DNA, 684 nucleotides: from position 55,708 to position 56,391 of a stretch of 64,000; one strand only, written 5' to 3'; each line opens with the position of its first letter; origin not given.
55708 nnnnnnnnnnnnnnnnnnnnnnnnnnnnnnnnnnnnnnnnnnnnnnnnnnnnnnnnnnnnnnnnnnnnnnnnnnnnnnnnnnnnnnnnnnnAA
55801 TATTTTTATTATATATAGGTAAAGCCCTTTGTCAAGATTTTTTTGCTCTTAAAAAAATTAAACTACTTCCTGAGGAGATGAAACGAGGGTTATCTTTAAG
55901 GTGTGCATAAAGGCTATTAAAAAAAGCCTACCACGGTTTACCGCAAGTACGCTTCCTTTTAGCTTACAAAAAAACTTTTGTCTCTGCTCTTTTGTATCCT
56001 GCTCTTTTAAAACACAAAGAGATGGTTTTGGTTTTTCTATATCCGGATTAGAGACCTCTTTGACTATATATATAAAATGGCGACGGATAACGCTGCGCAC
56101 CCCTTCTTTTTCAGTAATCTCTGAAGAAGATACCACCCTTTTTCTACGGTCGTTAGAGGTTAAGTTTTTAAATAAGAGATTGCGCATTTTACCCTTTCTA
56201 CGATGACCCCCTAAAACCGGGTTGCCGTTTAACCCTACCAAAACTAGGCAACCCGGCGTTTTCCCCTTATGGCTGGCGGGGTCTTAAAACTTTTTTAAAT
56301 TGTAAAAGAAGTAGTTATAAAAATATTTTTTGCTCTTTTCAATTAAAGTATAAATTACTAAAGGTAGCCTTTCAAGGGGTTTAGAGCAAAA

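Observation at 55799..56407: Unannotated ~600-nt island with consensus promoter, nested GC-rich hairpins with alternative pairings and a small basic ORF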

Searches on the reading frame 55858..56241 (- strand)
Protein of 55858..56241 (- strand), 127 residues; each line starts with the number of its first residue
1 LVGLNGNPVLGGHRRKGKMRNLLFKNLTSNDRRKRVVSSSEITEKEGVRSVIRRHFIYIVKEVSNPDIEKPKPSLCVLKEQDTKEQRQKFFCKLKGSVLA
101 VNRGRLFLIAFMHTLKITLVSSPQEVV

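Call 7: search_protein_families(library=pfam, proteins=[window:55858-56241:-], max_evalue=1)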
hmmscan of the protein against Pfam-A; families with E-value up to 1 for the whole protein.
window:55858-56241:- (127 aa): 1 family
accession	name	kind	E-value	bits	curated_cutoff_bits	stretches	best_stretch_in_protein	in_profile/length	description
PF24403.1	iSirtuin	-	0.2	11.6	27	1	15-114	30-120/189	Inactive Sirtuin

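Call 8: find_homologous_proteins(query=window:55861-56187:-, max_evalue=1)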
Query window:55861-56187:- (109 aa): 97 proteins with E <= 1 among 99 candidates.
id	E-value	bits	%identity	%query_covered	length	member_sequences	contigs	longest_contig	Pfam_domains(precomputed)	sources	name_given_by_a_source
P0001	1.0e-62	226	100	100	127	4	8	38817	-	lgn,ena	-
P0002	3.1e-54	199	85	100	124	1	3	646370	-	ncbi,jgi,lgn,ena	jgi:hypothetical protein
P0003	6.8e-45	169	73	99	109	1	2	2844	-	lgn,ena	-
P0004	2.6e-44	167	69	100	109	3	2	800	-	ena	-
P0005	1.3e-42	162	68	100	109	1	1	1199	-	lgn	-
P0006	3.9e-42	160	67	100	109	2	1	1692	-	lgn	-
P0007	4.6e-42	160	67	100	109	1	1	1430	-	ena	-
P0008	6.6e-42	160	68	100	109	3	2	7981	-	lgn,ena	-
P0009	6.8e-42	159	70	100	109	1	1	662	-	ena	-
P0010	1.2e-41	159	67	100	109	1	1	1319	-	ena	-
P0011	2.1e-41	158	67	99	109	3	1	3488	-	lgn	-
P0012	3.7e-41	157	67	99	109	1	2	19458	-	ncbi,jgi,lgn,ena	-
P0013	5.2e-41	157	67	100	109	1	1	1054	-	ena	-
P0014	7.6e-41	156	65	100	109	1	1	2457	-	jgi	jgi:hypothetical protein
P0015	1.4e-40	155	64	100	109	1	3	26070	-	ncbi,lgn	-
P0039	1.2e-36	143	60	97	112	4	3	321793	-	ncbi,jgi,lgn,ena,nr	ncbi:MAG: hypothetical protein PHR84_03535 [Candidatus Omnitrophica bacterium]|nr:hypothetical prote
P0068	9.4e-34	133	55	100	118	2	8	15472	-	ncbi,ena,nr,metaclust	ncbi:MAG: hypothetical protein A3G38_02505 [Omnitrophica WOR_2 bacterium RIFCSPLOWO2_12_FULL_51_8]|n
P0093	7.8e-28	114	49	100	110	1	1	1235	-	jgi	jgi:hypothetical protein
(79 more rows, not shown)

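Call 13: search_solved_structures(query=A1, max_evalue=10)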
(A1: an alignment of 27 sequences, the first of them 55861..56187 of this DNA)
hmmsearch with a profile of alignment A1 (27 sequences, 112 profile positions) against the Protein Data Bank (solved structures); distinct sequences matched with E-value up to 10: 0.

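Call 14: search_protein_families(library=ncbifam, proteins=[window:55861-56187:-, P0039, P0068, P0093], max_evalue=10)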
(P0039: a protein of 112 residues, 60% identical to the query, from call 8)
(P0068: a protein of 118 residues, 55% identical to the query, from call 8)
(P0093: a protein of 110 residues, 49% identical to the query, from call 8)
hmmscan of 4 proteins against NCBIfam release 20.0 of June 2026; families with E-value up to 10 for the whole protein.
window:55861-56187:- (109 aa): 0 families

P0039 (112 aa): 0 families

P0068 (118 aa): 0 families

P0093 (110 aa): 0 families

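Call 15: find_related_loci(query=A1, collection=genome_contigs, flank=3000)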
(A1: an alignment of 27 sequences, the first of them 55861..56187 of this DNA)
Query A1 (109 aa) in genome_contigs; peptide patterns used: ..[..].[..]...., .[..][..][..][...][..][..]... (x = any residue, [..] = any of these).
156 stretches matched a pattern; 104 encode a relative of the query (tblastn E <= 1e-3); the best 80 are kept; 80 distinct loci.
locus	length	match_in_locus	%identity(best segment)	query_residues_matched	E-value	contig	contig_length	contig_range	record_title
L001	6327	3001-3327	85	1-109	2e-61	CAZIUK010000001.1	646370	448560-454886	MAG TPA_asm: uncultured Planctomycetales bacterium isolate binchicken_co154_195 genome assembly, contig: NODE_1_length_6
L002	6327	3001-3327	69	1-109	7e-50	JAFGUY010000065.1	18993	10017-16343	MAG: Candidatus Omnitrophota bacterium isolate ZodW_Metabat.114 k87_8671981, whole genome shotgun sequence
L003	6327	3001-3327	67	1-109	5e-49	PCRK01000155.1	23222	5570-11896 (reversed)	MAG: Candidatus Omnitrophica bacterium CG23_combo_of_CG06-09_8_20_14_all_41_10 CG23_scaffold_1039_c, whole genome shotgu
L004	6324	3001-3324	63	1-108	9e-47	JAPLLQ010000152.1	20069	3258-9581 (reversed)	MAG: Candidatus Omnitrophota bacterium isolate LacPavin_0419_WC90_MAG_41_7 LacPavin_0419_WC90_scaffold_129436, whole gen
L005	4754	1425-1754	66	1-109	8e-47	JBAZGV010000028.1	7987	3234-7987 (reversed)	MAG: Candidatus Omnitrophota bacterium isolate SO_2017_LW3_54 NODE_30225_length_7987_cov_0.900000_LW162_2017, whole geno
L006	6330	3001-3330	65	1-108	2e-45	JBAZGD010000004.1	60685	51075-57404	MAG: Candidatus Omnitrophota bacterium isolate SO_2017_LW3_36 NODE_1003_length_60685_cov_2.250850_LW162_2017, whole geno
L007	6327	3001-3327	61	1-109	3e-45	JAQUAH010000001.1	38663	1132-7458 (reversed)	MAG: Candidatus Omnitrophota bacterium isolate STC_8 NODE_2077_length_38663_cov_2.756591_Sandtown_C, whole genome shotgu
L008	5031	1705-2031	63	1-109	3e-45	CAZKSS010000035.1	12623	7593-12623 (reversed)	MAG TPA_asm: uncultured Planctomycetales bacterium isolate SRP098346_co1_421 genome assembly, contig: NODE_5943_length_1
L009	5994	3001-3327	64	1-109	4e-45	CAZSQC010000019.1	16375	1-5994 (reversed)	MAG TPA_asm: uncultured Planctomycetales bacterium isolate SRP278252_co2_861 genome assembly, contig: NODE_7350_length_1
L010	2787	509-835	63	1-108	1e-44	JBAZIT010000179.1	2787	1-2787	MAG: Candidatus Omnitrophota bacterium isolate SO_2017_LW4_101 scaffold_77263_c1_LW137-91_2017, whole genome shotgun seq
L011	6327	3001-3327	65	1-108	1e-44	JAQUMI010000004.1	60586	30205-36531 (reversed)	MAG: Candidatus Omnitrophota bacterium isolate STD1_150 NODE_965_length_60586_cov_6.234738_Sandtown_D1, whole genome sho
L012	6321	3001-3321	58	1-107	3e-44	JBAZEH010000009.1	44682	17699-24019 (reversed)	MAG: Candidatus Omnitrophota bacterium isolate SO_2017_LW3_121 NODE_1849_length_44682_cov_2.057098_LW162_2017, whole gen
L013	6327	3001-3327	62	1-108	5e-44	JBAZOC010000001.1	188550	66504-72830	MAG: Candidatus Omnitrophota bacterium isolate SO_2017_LW4_85 scaffold_238_c1_LW137-91_2017, whole genome shotgun sequen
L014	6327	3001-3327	58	1-109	2e-43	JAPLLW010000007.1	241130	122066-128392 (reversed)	MAG: Candidatus Omnitrophota bacterium isolate LacPavin_0419_WC70L_MAG_40_11 LacPavin_0419_WC70L_scaffold_72987, whole g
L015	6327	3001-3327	61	1-108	1e-43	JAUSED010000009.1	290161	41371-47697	MAG: Candidatus Omnitrophota bacterium isolate E14_maxbin.165 E14_k141_1292841, whole genome shotgun sequence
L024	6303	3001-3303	63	1-101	5e-42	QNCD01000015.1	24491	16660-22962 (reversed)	MAG: Candidatus Omnitrophota bacterium isolate B70_G16 B70_Guay16_scaffold_00806, whole genome shotgun sequence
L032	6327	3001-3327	57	1-109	3e-41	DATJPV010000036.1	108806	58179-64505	MAG TPA_asm: Patescibacteria group bacterium isolate SMAG_U14922 k141_4815927, whole genome shotgun sequence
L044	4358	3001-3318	56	1-106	2e-39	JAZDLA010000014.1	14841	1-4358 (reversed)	MAG: Candidatus Omnitrophota bacterium isolate MEGAHIT-group-0.561 k141_55481, whole genome shotgun sequence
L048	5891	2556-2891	51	1-109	8e-39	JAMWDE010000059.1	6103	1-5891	MAG: Candidatus Omnitrophota bacterium isolate QZM4_2.bins.442.Tibet NODE_52858_length_6103_cov_0.638220, whole genome s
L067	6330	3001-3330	48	1-109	4e-35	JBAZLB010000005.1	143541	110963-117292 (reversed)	MAG: Candidatus Omnitrophota bacterium isolate SO_2017_LW4_158 scaffold_369_c1_LW137-91_2017, whole genome shotgun seque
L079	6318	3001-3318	51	1-106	2e-32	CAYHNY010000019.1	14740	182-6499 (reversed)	MAG TPA_asm: uncultured Planctomycetales bacterium isolate ERP119705_co14_517 genome assembly, contig: NODE_4703_length_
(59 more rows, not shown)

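Call 19: predict_structure(alignment_id=A1)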
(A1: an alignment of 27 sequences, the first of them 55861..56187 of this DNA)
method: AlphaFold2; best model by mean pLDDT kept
length: 109 residues; sequences in the alignment: 27
mean_pLDDT: 84.0   pTM: 0.69
mean pLDDT of the five models: 84.0, 84.0, 79.3, 78.2, 77.6
residues with pLDDT >= 90: 63; 70-90: 27; 50-70: 9; < 50: 10
segments of 3 or more residues with pLDDT < 50: 1-8
pLDDT, mean of each block of 10 residues (from residue 1): 43 75 89 92 89 92 91 96 92 95 69
secondary structure, 60 per line:
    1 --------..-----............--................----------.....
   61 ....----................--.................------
elements in order: E16-27 E30-45 E56-64 E69-84 E87-103

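Call 57: fold_search(model_id=the predicted structure, library=pdb)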
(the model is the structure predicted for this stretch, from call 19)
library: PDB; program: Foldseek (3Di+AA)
matches with E <= 10: 1476; with E <= 0.001: 0
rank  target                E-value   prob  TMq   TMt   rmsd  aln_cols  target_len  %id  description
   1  5zcg_D                2.5e-03  0.60  0.21  0.14  20.2       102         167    9  Crystal structure of OsPP2C50 S265L/I267V:OsPYL/RCAR3 with (+)-ABA (released 2019-03-06)
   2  3klx_B                3.4e-03  0.47  0.20  0.13  17.1       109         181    9  Crystal structure of native abscisic acid receptor PYL3 (released 2010-11-10)
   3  5zcg_C                3.6e-03  0.57  0.21  0.15  20.2       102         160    9  Crystal structure of OsPP2C50 S265L/I267V:OsPYL/RCAR3 with (+)-ABA (released 2019-03-06)
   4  3k90_C                3.6e-03  0.47  0.21  0.14  17.5       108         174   11  The Abscisic acid receptor PYR1 in complex with Abscisic Acid (released 2009-11-10)
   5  3kaz_A                4.1e-03  0.41  0.21  0.14  16.4       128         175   10  Crystal structure of abscisic acid receptor PYL2 (released 2009-12-08)
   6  9h6g_A                4.4e-03  0.66  0.21  0.04  14.5       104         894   13  Inactive Bacteroides ovatus GH98 endoxylanase E361A in complex with arabino-xylooligosaccharide (released 2025-11-05)
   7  5zcl_D                5.0e-03  0.51  0.21  0.15  20.4       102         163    9  Crystal structure of OsPP2C50 I267L:OsPYL/RCAR3 with (+)-ABA (released 2019-03-06)
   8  7z1p                  5.0e-03  0.41  0.21  0.12  17.4       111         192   11  X-ray crystal structure of SLPYL1-E151D mutant (released 2022-07-13)
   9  5ygv_B                5.0e-03  0.23  0.17  0.11  20.8       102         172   13  Crystal structure of the abscisic acid receptor PYR1 in complex with an antagonist (released 2018-04-18)
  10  5zcu_C                5.3e-03  0.51  0.21  0.15  20.1       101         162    9  Crystal structure of RCAR3:PP2C wild-type with pyrabactin (released 2019-03-06)
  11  9h6h_B                5.7e-03  0.75  0.24  0.04  16.3       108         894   12  Bacteroides ovatus GH98 endoxylanase with Seleno-methionine substituents (released 2025-11-05)
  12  6pnq_B                6.1e-03  0.95  0.37  0.31  14.2       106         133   15  Crystal structure of the SS2A splice insert-containing neurexin-1 LNS2 domain in complex with neurexophilin-1 (released 2019-10-09)
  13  3uqh_B                6.1e-03  0.47  0.21  0.15  20.1       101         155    9  Crystal structure of aba receptor pyl10 (apo) (released 2011-12-14)
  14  5mmq_A                6.1e-03  0.35  0.21  0.12  17.0       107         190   12  ABA RECEPTOR FROM CITRUS, CSPYL1 (released 2017-08-02)
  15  5gwo_D                6.5e-03  0.47  0.20  0.14  20.1       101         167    9  Crystal structure of RCAR3:PP2C S265F/I267M with (+)-ABA (released 2017-09-13)
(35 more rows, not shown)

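Call 61: search_protein_representatives(alignment_id=A1)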
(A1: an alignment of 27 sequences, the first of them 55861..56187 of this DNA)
Query: 27 sequences, 112 profile positions. Proteins with E-value up to 0.001 (for the whole library): 169; up to 1e-10: 94; up to 1e-30: 16. The best 150 are listed.
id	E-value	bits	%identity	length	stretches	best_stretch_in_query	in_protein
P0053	1.2e-47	176.9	-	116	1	1-108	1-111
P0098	3.6e-41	156.0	-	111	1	1-108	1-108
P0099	1.7e-39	150.7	-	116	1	1-108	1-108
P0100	2.6e-39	150.1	-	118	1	1-107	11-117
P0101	1.5e-38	147.6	-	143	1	1-111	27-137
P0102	2.4e-38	146.9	-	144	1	1-108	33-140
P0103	3.0e-38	146.6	-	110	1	1-106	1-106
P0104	6.7e-34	132.6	-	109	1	1-109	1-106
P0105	3.8e-33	130.2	-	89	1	1-86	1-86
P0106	4.1e-33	130.1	-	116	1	1-104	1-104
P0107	1.9e-32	127.9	-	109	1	1-100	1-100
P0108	4.6e-32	126.7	-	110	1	1-105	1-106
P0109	1.2e-31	125.4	-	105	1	1-103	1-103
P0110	1.4e-31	125.1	-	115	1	1-108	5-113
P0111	1.4e-31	125.1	-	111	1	1-104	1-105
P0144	2.9e-18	82.2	-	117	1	1-107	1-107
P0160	3.9e-14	68.9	-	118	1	1-105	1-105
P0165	8.3e-14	67.9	-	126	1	1-106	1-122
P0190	1.0e-10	58.0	-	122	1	1-102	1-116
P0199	7.0e-10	55.2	-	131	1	1-104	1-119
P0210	1.8e-08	50.7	-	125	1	1-105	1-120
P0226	9.8e-07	45.1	-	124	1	1-106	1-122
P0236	1.0e-05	41.8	-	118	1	1-107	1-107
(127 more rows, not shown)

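Call 63: list_cluster_members(proteins=[P0165, P0190, P0210, P0236, P0144, P0226, P0199, P0160])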
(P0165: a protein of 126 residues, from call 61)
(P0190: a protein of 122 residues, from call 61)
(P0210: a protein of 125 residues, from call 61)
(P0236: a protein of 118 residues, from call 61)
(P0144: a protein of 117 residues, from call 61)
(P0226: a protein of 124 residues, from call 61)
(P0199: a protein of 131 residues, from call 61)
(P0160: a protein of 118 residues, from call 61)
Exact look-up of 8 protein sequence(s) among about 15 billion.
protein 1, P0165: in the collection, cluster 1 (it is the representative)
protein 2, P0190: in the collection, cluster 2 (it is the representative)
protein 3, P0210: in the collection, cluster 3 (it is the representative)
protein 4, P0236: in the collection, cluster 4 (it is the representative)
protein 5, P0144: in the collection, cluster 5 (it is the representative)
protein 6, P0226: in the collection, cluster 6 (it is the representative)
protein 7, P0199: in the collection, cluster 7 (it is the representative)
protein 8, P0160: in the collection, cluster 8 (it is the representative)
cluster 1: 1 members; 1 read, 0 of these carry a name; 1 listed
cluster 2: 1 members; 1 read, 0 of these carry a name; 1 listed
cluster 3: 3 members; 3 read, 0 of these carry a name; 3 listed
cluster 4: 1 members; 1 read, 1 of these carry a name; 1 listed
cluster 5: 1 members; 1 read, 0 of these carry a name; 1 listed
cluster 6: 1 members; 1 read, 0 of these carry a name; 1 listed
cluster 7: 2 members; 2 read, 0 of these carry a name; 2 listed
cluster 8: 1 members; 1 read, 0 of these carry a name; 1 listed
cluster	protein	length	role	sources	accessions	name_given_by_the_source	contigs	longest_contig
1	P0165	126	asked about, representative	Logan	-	-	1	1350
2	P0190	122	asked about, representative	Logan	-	-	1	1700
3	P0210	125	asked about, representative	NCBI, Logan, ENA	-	-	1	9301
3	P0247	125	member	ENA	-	-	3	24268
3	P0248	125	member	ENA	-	-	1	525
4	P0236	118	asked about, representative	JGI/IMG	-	hypothetical protein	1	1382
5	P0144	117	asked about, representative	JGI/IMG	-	-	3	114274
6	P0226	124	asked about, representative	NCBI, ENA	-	-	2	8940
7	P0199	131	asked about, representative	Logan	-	-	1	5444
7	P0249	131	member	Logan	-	-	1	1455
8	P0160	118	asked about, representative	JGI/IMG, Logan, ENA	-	-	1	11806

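Call 64: search_protein_families(library=pfam, alignment_id=A5, max_evalue=0.1)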
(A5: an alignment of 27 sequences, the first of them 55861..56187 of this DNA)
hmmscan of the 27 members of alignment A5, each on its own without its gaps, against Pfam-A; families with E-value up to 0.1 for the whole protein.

A. member 1, window:55861-56187:- (109 aa): 0 families

B. families by the number of members that match (of 27 scanned): 5 families
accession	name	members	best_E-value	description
PF11193.13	DUF2812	1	0.014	Protein of unknown function (DUF2812)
PF25523.1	Ig_RIMBP2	1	0.022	RIMBP2-like, immunoglobulin-like domain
PF24101.1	eWH_GTF3C1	1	0.064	GTF3C1, extended winged-helix domain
PF02820.24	MBT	1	0.072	mbt repeat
PF13771.12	zf-HC5HC2H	1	0.097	PHD-like zinc-binding domain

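Call 65: find_encoding_contigs(protein=P0144, flank=3000, max_places=2)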
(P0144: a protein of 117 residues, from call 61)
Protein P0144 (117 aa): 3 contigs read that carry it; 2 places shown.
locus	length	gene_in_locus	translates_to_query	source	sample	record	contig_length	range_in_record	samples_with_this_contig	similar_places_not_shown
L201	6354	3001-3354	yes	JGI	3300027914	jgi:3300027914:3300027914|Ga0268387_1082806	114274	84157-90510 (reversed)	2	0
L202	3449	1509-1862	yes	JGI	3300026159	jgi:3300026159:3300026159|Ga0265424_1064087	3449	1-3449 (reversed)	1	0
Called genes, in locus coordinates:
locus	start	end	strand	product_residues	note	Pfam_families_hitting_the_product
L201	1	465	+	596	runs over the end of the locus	PF00009:GTP_EFTU, PF03144:GTP_EFTU_D2, PF16658:RF3_C (faint), PF14492:EFG_III (weak), PF00679:EFG_C, PF06421:LepA_C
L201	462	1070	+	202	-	PF10502:Peptidase_S26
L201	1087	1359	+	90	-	-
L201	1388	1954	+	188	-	PF01066:CDP-OH_P_transf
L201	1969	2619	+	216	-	PF02660:G3P_acyltransf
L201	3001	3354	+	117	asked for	-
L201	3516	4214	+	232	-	PF01168:Ala_racemase_N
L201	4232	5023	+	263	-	PF03807:F420_oxidored, PF14748:P5CR_dimer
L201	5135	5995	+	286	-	PF01048:PNP_UDP_1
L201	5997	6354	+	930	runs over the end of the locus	PF00133:tRNA-synt_1, PF09334:tRNA-synt_1g, PF01406:tRNA-synt_1e, PF01921:tRNA-synt_1f, PF09334:tRNA-synt_1g (weak), PF08264:Anticodon_1, PF06827:zf-FPG_IleRS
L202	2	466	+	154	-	?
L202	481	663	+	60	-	PF02660:G3P_acyltransf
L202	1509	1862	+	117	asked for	-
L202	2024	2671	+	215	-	-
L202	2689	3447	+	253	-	?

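Call 66: find_encoding_contigs(protein=P0247, flank=3000, max_places=2)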
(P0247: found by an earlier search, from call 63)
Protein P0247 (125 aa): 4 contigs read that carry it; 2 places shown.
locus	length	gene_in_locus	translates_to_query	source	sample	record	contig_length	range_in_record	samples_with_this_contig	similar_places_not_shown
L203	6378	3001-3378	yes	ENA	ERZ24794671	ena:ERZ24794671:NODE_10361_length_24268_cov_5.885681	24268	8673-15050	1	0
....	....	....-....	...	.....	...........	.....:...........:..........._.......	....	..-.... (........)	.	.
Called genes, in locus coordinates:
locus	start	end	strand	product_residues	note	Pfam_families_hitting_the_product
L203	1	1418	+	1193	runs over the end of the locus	PF02463:SMC_N, PF13175:AAA_15, PF13304:AAA_21 (faint), PF13476:AAA_23, PF13555:AAA_29 (weak), PF06470:SMC_hinge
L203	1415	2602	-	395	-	PF01590:GAF, PF13185:GAF_2, PF13492:GAF_3 (weak), PF00990:GGDEF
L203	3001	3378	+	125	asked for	-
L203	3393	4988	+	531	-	PF05157:MshEN, PF00437:T2SSE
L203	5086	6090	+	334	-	PF01210:NAD_Gly3P_dh_N, PF03807:F420_oxidored (faint), PF07479:NAD_Gly3P_dh_C, PF20618:GPD_NAD_C_bact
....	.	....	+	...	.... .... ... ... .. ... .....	?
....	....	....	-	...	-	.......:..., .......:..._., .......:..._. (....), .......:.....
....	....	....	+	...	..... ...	-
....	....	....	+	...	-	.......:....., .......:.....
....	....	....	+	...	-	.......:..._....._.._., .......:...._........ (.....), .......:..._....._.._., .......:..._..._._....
